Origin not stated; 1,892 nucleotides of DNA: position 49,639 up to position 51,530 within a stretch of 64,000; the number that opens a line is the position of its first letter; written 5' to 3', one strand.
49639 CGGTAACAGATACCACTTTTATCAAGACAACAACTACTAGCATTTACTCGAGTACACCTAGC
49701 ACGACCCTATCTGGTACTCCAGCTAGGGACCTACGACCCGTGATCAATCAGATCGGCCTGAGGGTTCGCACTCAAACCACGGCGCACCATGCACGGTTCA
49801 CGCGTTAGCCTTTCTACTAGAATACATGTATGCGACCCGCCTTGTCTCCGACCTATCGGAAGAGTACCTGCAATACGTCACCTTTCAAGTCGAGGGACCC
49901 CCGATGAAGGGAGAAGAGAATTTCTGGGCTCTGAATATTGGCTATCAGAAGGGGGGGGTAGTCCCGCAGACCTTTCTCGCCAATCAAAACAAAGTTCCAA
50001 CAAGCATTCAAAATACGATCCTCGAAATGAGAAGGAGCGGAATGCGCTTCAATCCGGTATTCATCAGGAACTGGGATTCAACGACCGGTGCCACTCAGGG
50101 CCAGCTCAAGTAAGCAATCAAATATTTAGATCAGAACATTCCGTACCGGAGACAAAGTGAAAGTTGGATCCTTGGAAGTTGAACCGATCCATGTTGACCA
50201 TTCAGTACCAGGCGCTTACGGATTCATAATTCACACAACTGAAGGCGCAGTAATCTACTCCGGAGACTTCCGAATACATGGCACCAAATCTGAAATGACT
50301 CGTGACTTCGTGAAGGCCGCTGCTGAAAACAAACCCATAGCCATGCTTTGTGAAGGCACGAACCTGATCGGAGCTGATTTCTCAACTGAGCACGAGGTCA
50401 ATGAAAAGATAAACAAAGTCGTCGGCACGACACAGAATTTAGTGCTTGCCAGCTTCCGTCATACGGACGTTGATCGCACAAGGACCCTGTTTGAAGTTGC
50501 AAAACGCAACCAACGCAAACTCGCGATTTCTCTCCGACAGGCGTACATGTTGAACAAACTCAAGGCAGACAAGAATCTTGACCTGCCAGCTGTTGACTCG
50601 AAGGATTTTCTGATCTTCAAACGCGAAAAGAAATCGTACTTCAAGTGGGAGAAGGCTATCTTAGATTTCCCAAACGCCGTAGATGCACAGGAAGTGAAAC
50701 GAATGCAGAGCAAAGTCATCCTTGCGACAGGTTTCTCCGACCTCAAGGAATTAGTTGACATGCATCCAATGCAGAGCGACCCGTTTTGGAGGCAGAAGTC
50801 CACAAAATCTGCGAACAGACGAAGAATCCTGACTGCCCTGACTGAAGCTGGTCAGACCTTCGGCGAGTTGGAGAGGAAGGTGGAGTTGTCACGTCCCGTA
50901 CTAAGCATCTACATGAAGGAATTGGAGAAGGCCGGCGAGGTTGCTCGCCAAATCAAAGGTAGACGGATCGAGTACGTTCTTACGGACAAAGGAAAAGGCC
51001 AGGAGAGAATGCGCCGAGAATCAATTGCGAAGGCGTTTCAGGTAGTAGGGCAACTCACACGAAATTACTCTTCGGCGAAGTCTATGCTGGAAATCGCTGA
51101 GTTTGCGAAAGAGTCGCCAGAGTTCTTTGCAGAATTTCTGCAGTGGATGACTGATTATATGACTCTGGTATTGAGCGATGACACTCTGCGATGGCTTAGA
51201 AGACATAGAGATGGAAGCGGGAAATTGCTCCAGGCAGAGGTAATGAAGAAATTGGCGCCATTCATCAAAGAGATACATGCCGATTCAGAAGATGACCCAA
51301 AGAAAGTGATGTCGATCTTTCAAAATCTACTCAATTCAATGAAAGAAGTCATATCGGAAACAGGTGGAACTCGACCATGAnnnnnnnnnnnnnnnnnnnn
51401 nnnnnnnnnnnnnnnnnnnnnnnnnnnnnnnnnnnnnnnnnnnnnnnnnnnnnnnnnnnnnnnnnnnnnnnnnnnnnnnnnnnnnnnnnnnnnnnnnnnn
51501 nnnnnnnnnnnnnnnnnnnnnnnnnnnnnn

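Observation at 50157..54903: Stand-alone Cas1 (casposase-like, C-terminal HTH) in a compact co-directional ORF array with no CRISPR, cas2, cas4 or PolB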

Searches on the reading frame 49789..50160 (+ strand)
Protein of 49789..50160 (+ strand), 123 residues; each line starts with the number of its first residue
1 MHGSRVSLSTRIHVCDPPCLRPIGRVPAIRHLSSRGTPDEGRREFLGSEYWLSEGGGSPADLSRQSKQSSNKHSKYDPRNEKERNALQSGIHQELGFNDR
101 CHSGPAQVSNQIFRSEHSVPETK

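Call 65: search_protein_families(library=pfam, proteins=[window:49789-50160:+], max_evalue=0.01)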
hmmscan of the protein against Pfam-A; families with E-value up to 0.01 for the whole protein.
window:49789-50160:+ (123 aa): 0 families

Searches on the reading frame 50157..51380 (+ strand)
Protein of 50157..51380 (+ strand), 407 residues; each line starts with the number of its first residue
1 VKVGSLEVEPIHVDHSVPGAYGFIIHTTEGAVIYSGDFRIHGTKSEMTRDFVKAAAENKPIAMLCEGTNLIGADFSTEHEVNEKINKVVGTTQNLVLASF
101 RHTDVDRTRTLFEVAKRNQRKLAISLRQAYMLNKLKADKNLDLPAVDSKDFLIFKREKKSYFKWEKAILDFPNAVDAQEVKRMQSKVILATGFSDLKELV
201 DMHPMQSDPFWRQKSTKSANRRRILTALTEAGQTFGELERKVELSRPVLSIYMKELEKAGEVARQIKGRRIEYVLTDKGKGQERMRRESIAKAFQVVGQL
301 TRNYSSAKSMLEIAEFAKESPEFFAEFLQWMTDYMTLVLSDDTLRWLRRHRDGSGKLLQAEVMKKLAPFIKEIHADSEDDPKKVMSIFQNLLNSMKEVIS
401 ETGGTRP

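Call 3: search_protein_families(library=pfam, proteins=[window:50157-51380:+], max_evalue=0.1)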
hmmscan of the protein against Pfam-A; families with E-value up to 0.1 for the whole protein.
window:50157-51380:+ (407 aa): 8 families
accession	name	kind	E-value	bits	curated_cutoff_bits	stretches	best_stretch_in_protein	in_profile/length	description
PF01638.23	HxlR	-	8.1e-06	26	20.8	1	223-280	9-70/91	HxlR-like helix-turn-helix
PF01022.26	HTH_5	-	1.5e-05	25.2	22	1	220-260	3-43/47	Bacterial regulatory protein, arsR family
PF12840.13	HTH_20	-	5.6e-05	23.5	27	1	220-260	5-46/51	Helix-turn-helix domain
PF12802.13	MarR_2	-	0.00035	21.1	27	1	223-265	9-53/61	MarR family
PF25213.1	HVO_A0261_N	-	0.00069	19.9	35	1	216-280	8-68/86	HVO_A0261 N-terminal domain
PF13412.12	HTH_24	-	0.00092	19.2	21.9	1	219-260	3-45/48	Winged helix-turn-helix DNA-binding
PF13601.12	HTH_34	-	0.0045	17.5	27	1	231-280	13-66/80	Winged helix DNA-binding domain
PF14947.12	HTH_45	-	0.005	17.3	25.5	1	224-280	11-63/77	Winged helix-turn-helix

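Call 4: search_protein_families(library=ncbifam, proteins=[window:50157-51380:+], max_evalue=0.1)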
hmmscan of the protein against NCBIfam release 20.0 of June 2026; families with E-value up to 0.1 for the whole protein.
window:50157-51380:+ (407 aa): 16 families
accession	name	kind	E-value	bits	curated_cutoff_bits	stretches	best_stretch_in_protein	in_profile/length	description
TIGR00649.1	MG423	subfamily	8.1e-17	60.8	400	1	4-192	125-294/546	RNase J family beta-CASP ribonuclease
NF047419.1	RNase_J1_RnjA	exception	3.1e-14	52.6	820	1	2-155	122-275/549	ribonuclease J1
NF033788.1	HTH_metalloreg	subfamily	2.9e-07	30.2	55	1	218-278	10-71/77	metalloregulator ArsR/SmtB family transcription factor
NF005549.0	PRK07208.1-5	equivalog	7.1e-06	24.7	587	1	129-204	86-163/534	hypothetical protein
NF033789.1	repress_SdpR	subfamily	7.6e-06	25.7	100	1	218-275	7-64/79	autorepressor SdpR family transcription factor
NF047906.1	CdPbTransRegCmtR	equivalog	2.5e-05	24.1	150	1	220-278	22-80/104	Cd(II)/Pb(II)-sensing metalloregulatory transcriptional regulator CmtR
NF045707.1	Dbac_1936_reg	equivalog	3.8e-05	23.6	115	1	213-278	11-76/99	ArsR/SmtB-type metalloregulator TsoR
NF053660.1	ORF80_fam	equivalog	0.00011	22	95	1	221-265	4-49/70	ORF80 family leucine zipper DNA-binding protein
NF040642.1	sulf_sens_BigR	equivalog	0.00024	21.1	155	1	219-278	20-79/95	sulfite-sensing transcriptional repressor BigR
NF053610.1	Sso10a_fam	subfamily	0.0035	17.4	60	1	224-280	10-61/64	Sso10a family chromatin protein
TIGR01884.1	cas_HTH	subfamily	0.0085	15.5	60.2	1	200-272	126-197/202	CRISPR-associated CARF protein Csa3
NF041851.1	cyc_nuc_deg_phdiest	equivalog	0.0094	15.4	400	1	2-49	128-175/253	cyclic nucleotide-degrading phosphodiesterase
NF053755.1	MsvR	equivalog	0.021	14.5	220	1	217-267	11-61/236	transcriptional factor MsvR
NF041395.1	TranRegLrpA1_Halo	equivalog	0.037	14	250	1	218-262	4-49/142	HTH-type transcriptional regulator LrpA1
NF007439.0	PRK09986.1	equivalog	0.049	13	290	1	234-302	23-93/296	LysR family transcriptional regulator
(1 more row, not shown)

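Call 5: search_protein_families(library=padloc, proteins=[window:50157-51380:+], max_evalue=0.1)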
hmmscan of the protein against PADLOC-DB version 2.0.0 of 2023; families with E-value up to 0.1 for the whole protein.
window:50157-51380:+ (407 aa): 10 families
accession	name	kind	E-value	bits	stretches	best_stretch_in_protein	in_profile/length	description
PDLC01438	Csa3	-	4.8e-08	31.4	1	203-290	131-210/305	"CAS-I,CAS-II,CAS-III,CAS-IV,CAS-V,CAS-VI; associated_signaling"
PDLC01866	CARF3--CARF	-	0.00031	18.8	1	218-280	138-201/207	-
PDLC01268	CasR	-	0.0012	16.8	1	198-277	111-178/179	"CAS-I,CAS-II,CAS-III,CAS-IV,CAS-V,CAS-VI; associated_signaling"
PDLC01434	CasR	-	0.0012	16.7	1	199-272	116-181/191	"CAS-I,CAS-II,CAS-III,CAS-IV,CAS-V,CAS-VI; associated_signaling"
PDLC01720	Csa3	-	0.0019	16.8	1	209-271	25-84/118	Csa3_1_CAS-I-II-III-IV-V-VI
PDLC01863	CARF3--CARF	-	0.0032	15.3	1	218-280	118-178/182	-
PDLC01867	CARF3--CARF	-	0.0036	15.2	1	220-270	144-194/200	-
PDLC01849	CARF3--CARF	-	0.0065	14.2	1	218-280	137-193/197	-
PDLC01044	Csa3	-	0.01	13.7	1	219-280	136-191/194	Type I-A associated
PDLC01865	CARF3--CARF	-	0.02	12.5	1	177-280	125-208/215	-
